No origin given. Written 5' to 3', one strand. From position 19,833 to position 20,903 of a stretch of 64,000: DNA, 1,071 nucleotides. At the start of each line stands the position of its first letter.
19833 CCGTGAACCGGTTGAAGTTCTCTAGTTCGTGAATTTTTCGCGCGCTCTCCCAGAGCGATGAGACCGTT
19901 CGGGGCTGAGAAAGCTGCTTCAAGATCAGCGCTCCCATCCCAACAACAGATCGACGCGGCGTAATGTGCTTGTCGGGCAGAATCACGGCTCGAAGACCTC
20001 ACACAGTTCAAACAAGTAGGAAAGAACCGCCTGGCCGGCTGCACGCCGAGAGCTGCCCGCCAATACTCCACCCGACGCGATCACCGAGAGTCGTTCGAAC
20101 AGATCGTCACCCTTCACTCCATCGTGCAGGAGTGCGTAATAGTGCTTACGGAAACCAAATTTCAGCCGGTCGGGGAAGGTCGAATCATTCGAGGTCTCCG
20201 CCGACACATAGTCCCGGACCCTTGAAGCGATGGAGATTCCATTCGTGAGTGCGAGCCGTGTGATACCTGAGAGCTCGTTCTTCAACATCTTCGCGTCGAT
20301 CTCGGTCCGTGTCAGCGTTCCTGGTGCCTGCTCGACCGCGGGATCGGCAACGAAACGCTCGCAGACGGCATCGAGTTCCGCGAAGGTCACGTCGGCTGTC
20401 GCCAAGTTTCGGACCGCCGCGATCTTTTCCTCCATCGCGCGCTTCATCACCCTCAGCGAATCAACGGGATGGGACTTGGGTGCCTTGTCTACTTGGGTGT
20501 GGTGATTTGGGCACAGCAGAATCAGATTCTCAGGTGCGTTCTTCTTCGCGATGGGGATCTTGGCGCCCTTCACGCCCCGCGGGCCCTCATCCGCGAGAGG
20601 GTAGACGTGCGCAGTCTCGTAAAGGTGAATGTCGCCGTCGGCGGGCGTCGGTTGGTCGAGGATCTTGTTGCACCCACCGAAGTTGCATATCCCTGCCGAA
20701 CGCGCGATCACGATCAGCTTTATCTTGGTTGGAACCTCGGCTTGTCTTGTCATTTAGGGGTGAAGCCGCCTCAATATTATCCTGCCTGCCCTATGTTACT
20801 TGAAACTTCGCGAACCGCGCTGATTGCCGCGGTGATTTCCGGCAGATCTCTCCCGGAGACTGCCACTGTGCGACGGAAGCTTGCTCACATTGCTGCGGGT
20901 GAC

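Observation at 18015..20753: HNH effector - small middle component - coiled-coil ABC/SMC-like ATPase operon (Lamassu / ABC-3C-like architecture)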

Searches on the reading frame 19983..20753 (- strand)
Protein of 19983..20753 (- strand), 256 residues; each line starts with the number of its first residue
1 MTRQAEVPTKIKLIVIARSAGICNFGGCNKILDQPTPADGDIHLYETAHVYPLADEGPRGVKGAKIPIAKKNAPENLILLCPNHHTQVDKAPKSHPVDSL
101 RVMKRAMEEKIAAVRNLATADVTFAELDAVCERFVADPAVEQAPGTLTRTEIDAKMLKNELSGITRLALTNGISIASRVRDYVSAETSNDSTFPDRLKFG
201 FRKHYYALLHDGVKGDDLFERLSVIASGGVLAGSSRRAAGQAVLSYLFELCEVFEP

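Call 3: search_protein_families(library=pfam, proteins=[window:19983-20753:-], max_evalue=0.1)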
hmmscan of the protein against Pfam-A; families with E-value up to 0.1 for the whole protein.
window:19983-20753:- (256 aa): 2 families
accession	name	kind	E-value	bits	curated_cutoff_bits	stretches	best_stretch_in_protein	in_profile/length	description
PF13391.12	HNH_2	-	9.8e-07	29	21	1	35-89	9-59/66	HNH endonuclease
PF20275.3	CTD10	-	2.1e-05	25.5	28.1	1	141-255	17-134/134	C-terminal domain 10 of the ABC-three component (ABC-3C) systems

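Call 4: search_protein_families(library=ncbifam, proteins=[window:19983-20753:-], max_evalue=0.1)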
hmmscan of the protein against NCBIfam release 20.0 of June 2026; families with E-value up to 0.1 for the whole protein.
window:19983-20753:- (256 aa): 0 families

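Call 5: search_protein_families(library=padloc, proteins=[window:19983-20753:-], max_evalue=0.1)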
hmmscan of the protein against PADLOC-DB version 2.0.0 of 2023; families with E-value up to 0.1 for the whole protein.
window:19983-20753:- (256 aa): 16 families
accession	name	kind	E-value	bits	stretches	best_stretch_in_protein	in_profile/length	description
PDLC04772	PDC-M68A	-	7.4e-65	217.4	1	2-255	2-251/253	-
PDLC04773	PDC-M68A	-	5e-45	152.1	1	71-255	6-194/200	-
PDLC00739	Effector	-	1.9e-25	88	1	3-119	4-119/378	Endonuclease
PDLC00746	Effector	-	9.6e-24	82.1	1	6-119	16-127/389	Endonuclease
PDLC01997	SAVED1--SAVED_HNH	-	1.1e-22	79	1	4-120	3-116/368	-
PDLC00740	Effector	-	5.9e-17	59.5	1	8-113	17-122/391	Endonuclease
PDLC00749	Effector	-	1.9e-15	54.8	1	3-123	12-132/395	Endonuclease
PDLC00751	Effector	-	5.8e-15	53.3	1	3-129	127-248/530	Endonuclease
PDLC01999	SAVED1--SAVED_HNH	-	1.8e-14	51.5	1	9-112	18-118/387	-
PDLC01998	SAVED1--SAVED_HNH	-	1.5e-13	48.4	1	3-119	110-222/506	-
PDLC00742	Effector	-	3.7e-13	47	1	2-117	116-227/527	Endonuclease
PDLC00738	Effector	-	1.7e-09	34.9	1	4-161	144-302/529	Endonuclease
PDLC02000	Effector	-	7.4e-09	32.9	1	9-163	148-303/524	SAVED1--SAVED_HNH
PDLC00747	Effector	-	2.2e-08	31.7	1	17-114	22-122/373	Endonuclease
PDLC00406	SduA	-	3.5e-08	31.8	1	9-126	20-128/326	DUF4263 domain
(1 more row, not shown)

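Call 37: find_homologous_proteins(query=window:19983-20753:-, max_evalue=0.00001)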
Query window:19983-20753:- (256 aa): 108 proteins with E <= 0.00001 among 1796 candidates.
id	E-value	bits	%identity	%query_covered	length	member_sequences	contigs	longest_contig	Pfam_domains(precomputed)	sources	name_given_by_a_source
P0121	1.0e-165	567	100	100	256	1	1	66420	PF13391.13,PF20275.4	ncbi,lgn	-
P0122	5.1e-135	467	81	100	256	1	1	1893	PF13391.13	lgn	-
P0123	5.5e-112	391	73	100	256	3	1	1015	PF13391.13,PF20275.4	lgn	-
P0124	8.2e-110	384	73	96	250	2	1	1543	PF13391.13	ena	-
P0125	1.1e-109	384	68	100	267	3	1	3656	PF13391.13,PF20275.4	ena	-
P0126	2.3e-109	383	68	99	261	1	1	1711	PF13391.13,PF20275.4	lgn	-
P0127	9.5e-107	374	67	99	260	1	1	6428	PF13391.13,PF20275.4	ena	-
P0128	7.8e-105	368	66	100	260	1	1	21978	PF13391.13,PF20275.4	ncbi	-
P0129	4.5e-104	365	65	99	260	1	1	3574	PF20275.4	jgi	jgi:hypothetical protein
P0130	3.0e-39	153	40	95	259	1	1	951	-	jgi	jgi:hypothetical protein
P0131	6.9e-37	145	39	95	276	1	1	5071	-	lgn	-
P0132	1.6e-36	144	43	97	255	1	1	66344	-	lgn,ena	-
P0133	1.8e-36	144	38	100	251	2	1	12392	-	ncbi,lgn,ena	-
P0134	2.6e-36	143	36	99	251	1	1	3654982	PF13391.13,PF20275.4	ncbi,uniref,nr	ncbi:HNH endonuclease signature motif containing protein [Pigmentibacter sp. JX0631]|uniref:HNH endo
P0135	2.3e-35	140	42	95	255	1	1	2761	-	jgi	jgi:hypothetical protein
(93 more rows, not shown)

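Call 39: find_encoding_contigs(protein=P0121, flank=10000, max_places=3)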
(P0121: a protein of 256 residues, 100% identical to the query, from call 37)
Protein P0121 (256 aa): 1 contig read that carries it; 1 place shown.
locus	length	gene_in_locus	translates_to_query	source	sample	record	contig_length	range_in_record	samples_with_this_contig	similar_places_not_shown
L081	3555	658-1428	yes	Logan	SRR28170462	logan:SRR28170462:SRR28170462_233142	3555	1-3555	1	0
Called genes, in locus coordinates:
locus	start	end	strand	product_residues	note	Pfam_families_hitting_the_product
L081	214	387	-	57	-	-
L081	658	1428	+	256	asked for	PF13391:HNH_2 (weak), PF20275:CTD10 (faint)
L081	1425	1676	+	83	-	PF20293:MC6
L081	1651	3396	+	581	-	PF20275:CTD10 (faint), PF10088:DUF2326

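Call 48: predict_structure(alignment_id=A2)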
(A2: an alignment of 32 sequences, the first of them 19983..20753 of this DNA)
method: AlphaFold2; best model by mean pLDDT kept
length: 256 residues; sequences in the alignment: 32
mean_pLDDT: 84.8   pTM: 0.80
mean pLDDT of the five models: 84.8, 84.8, 84.3, 83.3, 82.4
residues with pLDDT >= 90: 105; 70-90: 119; 50-70: 27; < 50: 5
segments of 3 or more residues with pLDDT < 50: 254-256
pLDDT, mean of each block of 10 residues (from residue 1): 70 91 93 81 86 73 75 93 94 92 94 87 92 77 58 83 87 87 93 87 89 89 90 90 88 54
secondary structure, 60 per line:
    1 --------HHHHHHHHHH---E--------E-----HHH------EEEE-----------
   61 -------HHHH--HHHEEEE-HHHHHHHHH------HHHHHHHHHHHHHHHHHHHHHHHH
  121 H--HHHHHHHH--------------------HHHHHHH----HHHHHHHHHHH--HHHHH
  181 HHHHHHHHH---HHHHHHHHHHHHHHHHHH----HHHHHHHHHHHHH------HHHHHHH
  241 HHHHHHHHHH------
elements in order: H9-18 E46-49 H68-71 E77-80 H82-90 H97-121 H124-131 H152-158 H163-173 H176-189 H193-210 H215-227 H234-250

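Call 51: fold_search(model_id=the predicted structure, library=pdb)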
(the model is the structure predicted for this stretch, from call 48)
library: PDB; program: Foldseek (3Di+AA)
matches with E <= 10: 59; with E <= 0.001: 6
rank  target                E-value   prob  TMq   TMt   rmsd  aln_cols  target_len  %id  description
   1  8fmh_C                1.7e-04  1.00  0.36  0.25   3.6       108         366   30  Structure of CBASS Cap5 from Pseudomonas syringae as an activated tetramer with the cyclic dinucleotide 3'2'-c-dGAMP l (released 2024-02-07)
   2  8fmf_C                1.7e-04  1.00  0.36  0.25   4.2       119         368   28  Structure of CBASS Cap5 from Pseudomonas syringae as an activated tetramer with the cyclic dinucleotide 3'2'-c-diAMP l (released 2024-02-07)
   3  8fmh_E                2.8e-04  1.00  0.36  0.26   3.5       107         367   30  Structure of CBASS Cap5 from Pseudomonas syringae as an activated tetramer with the cyclic dinucleotide 3'2'-c-dGAMP l (released 2024-02-07)
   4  9dih_A                2.8e-04  1.00  0.36  0.26   3.5       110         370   29  CBASS Pseudomonas syringae Cap5 tetramer with DNA duplex and 3'2'-c-diAMP cyclic dinucleotide ligand (released 2025-06-18)
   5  8fmf_A                2.8e-04  1.00  0.36  0.26   3.6       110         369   30  Structure of CBASS Cap5 from Pseudomonas syringae as an activated tetramer with the cyclic dinucleotide 3'2'-c-diAMP l (released 2024-02-07)
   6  9dif_A                3.1e-04  1.00  0.37  0.26   3.3       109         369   28  CBASS Pseudomonas syringae Cap5 tetramer with DNA duplex and 3'2'-c-GAMP cyclic dinucleotide ligand (released 2025-06-18)
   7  7rwm_B                8.9e-03  1.00  0.29  0.21   5.9       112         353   26  Structure of Cap5 from Lactococcus lactis (released 2021-11-10)
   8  7rwm_A                1.1e-02  1.00  0.28  0.21   5.8       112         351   26  Structure of Cap5 from Lactococcus lactis (released 2021-11-10)
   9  7rwm_C                1.9e-02  1.00  0.28  0.21   5.9       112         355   26  Structure of Cap5 from Lactococcus lactis (released 2021-11-10)
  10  9dih_B                2.2e-02  1.00  0.32  0.23   4.8       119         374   27  CBASS Pseudomonas syringae Cap5 tetramer with DNA duplex and 3'2'-c-diAMP cyclic dinucleotide ligand (released 2025-06-18)
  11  7rwm_D                3.0e-02  1.00  0.27  0.20   7.1       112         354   24  Structure of Cap5 from Lactococcus lactis (released 2021-11-10)
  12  8fm1_L                3.6e-02  1.00  0.28  0.21   4.0       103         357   29  Structure of CBASS Cap5 from Pseudomonas syringae in the absence of a ligand (apo form dimer) (released 2024-02-07)
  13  8fm1_K                3.6e-02  0.93  0.29  0.22  15.3       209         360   19  Structure of CBASS Cap5 from Pseudomonas syringae in the absence of a ligand (apo form dimer) (released 2024-02-07)
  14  8fm1_H                6.6e-02  1.00  0.26  0.19   5.0       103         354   26  Structure of CBASS Cap5 from Pseudomonas syringae in the absence of a ligand (apo form dimer) (released 2024-02-07)
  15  9dif_B                7.3e-02  1.00  0.28  0.20   4.8       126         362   21  CBASS Pseudomonas syringae Cap5 tetramer with DNA duplex and 3'2'-c-GAMP cyclic dinucleotide ligand (released 2025-06-18)
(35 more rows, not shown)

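Call 54: list_cluster_members(proteins=[P0121, P0003, P0128])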
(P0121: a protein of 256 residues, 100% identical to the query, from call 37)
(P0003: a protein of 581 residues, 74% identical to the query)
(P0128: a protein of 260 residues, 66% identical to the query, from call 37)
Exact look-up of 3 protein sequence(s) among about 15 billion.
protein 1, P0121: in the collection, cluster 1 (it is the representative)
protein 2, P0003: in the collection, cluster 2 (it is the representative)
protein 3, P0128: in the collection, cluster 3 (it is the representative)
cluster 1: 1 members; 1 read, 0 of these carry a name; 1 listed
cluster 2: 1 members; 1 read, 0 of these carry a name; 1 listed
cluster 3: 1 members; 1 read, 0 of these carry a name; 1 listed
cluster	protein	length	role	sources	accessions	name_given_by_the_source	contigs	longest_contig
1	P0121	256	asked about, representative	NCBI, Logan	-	-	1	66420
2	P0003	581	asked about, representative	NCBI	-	-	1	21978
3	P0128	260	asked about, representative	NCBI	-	-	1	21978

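Call 86: search_solved_structures(query=A2, max_evalue=0.1)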
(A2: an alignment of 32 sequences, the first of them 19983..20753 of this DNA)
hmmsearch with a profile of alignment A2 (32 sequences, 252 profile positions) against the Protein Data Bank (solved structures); distinct sequences matched with E-value up to 0.1: 6.
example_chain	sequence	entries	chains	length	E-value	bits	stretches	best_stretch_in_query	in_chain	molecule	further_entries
9om4_A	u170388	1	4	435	2.1e-38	135.6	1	7-117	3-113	HNH endonuclease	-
7rwm_A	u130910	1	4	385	1.9e-21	80.1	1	2-117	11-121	SAVED domain-containing protein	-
8ysq_A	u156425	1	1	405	2.4e-20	76.5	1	5-115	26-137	SAVED domain-containing protein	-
7rwk_A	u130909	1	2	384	3e-20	76.2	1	3-114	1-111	SAVED domain-containing protein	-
8fm1_A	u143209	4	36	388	1.1e-17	67.7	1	7-111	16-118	SAVED domain-containing protein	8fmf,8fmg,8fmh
9dif_A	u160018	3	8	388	9.8e-16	61.4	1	7-111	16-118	HNH endonuclease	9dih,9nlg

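Call 88: search_solved_structures(query=window:19983-20753:-, max_evalue=0.001, show_alignments=3)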
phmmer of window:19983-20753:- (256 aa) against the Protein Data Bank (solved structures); distinct sequences matched with E-value up to 0.001: 6.
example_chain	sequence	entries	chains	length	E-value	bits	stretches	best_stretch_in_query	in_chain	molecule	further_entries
9om4_A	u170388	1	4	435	9.8e-13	51.4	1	10-113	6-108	HNH endonuclease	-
7rwm_A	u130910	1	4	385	1.4e-07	34.5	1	6-116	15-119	SAVED domain-containing protein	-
8ysq_A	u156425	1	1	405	2.3e-07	33.8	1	6-121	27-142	SAVED domain-containing protein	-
8fm1_A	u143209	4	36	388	1.1e-06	31.6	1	11-112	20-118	SAVED domain-containing protein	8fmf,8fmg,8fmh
7rwk_A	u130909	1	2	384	1.4e-05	28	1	7-120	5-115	SAVED domain-containing protein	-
9dif_A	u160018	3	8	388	2.7e-05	27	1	11-112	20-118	HNH endonuclease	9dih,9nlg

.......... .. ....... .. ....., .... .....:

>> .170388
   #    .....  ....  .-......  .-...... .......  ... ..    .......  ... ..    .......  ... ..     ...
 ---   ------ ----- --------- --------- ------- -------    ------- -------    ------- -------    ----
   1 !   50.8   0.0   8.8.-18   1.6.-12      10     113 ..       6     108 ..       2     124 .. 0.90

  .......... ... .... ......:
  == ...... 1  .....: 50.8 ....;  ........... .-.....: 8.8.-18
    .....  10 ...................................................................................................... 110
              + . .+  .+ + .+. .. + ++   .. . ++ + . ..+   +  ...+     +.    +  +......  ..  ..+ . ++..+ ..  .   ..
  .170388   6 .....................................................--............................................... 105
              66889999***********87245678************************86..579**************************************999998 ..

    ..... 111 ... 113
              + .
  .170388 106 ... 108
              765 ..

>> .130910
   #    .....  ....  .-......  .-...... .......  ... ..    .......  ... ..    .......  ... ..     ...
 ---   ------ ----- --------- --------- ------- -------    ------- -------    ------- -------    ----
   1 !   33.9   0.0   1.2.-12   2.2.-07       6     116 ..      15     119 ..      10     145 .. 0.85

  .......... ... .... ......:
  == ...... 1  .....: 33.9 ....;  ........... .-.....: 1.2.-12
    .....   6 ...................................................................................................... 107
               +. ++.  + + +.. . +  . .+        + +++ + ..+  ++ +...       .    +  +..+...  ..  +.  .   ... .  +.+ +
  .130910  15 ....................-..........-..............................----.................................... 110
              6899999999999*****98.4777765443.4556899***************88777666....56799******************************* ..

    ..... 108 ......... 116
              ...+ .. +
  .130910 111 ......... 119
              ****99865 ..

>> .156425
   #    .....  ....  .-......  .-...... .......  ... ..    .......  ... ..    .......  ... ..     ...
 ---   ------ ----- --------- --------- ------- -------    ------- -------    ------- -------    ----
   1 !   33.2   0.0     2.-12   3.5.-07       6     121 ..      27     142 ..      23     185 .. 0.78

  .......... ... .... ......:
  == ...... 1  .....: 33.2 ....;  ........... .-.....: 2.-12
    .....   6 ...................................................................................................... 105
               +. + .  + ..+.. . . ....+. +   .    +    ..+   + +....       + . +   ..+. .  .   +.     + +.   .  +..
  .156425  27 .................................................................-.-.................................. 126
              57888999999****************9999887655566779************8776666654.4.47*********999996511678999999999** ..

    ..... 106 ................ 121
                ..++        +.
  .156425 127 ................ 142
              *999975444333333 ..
